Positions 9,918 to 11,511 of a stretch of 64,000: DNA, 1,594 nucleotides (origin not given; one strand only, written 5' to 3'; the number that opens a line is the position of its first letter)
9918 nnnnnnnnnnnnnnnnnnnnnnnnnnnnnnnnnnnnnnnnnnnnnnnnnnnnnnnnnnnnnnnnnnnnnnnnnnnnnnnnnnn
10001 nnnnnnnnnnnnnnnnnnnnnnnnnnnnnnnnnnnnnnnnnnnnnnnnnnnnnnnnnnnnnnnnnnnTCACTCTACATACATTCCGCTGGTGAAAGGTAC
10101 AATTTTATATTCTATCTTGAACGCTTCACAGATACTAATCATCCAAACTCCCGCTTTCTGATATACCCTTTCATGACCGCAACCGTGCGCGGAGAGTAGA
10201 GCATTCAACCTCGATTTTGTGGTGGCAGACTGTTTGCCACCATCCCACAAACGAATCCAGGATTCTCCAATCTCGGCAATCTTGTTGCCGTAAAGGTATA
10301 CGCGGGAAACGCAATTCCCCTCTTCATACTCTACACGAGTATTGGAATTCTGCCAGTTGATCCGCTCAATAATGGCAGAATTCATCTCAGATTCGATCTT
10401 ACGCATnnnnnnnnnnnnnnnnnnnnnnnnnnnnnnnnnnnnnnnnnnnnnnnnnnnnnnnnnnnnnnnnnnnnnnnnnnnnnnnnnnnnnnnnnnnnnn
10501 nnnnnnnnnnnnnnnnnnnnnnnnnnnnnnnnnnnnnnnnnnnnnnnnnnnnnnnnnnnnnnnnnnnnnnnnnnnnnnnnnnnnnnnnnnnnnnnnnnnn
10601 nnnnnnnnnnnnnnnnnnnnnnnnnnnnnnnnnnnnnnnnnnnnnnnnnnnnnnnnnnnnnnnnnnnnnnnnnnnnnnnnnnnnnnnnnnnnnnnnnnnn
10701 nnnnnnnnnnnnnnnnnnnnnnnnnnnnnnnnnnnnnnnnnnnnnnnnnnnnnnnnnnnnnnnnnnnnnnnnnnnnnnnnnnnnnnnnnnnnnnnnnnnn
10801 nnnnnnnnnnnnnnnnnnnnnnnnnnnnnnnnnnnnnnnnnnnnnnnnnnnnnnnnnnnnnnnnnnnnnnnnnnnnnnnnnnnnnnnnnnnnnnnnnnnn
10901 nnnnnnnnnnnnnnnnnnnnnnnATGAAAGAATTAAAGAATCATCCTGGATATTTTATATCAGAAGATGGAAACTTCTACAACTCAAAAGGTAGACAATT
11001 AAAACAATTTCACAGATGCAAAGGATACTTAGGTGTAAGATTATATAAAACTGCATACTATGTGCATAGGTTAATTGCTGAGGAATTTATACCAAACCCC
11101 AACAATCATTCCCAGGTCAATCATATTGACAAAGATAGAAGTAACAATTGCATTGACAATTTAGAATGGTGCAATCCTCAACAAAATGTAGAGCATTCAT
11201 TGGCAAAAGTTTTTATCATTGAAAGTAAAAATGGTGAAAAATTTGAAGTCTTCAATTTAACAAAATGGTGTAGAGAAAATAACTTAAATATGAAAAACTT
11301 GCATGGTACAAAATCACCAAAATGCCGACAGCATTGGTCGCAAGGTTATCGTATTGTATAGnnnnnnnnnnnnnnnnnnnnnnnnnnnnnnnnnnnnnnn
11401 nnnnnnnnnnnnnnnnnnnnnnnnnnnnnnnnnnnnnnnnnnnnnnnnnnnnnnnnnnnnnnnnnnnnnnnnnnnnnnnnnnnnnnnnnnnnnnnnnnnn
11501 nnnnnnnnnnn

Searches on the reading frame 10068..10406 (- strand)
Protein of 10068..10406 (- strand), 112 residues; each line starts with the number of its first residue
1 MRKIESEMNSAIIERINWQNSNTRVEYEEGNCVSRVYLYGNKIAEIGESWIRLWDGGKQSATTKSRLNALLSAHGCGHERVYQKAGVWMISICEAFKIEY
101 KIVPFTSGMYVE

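Call 55: search_protein_families(library=pfam, proteins=[window:10068-10406:-], max_evalue=0.001)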
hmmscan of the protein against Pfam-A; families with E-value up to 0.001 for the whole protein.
window:10068-10406:- (112 aa): 1 family
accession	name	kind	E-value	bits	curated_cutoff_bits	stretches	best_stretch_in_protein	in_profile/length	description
PF23790.1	Kyano_Gp96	-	1.1e-36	125.7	27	1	1-111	1-109/110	Kyanoviridae Gp96 protein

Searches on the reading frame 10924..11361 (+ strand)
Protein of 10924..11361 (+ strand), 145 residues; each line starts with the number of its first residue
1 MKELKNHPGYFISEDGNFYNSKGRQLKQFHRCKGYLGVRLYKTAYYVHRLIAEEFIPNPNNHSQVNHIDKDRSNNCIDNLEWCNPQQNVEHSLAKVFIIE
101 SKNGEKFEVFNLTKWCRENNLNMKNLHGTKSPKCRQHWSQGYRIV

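Call 55: search_protein_families(library=pfam, proteins=[window:10924-11361:+], max_evalue=0.001)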
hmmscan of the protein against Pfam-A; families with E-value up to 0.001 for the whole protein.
window:10924-11361:+ (145 aa): 1 family
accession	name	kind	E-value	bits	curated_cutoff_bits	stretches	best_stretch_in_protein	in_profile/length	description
PF13392.12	HNH_3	-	1.2e-10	41.2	24.8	1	45-89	1-45/46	HNH endonuclease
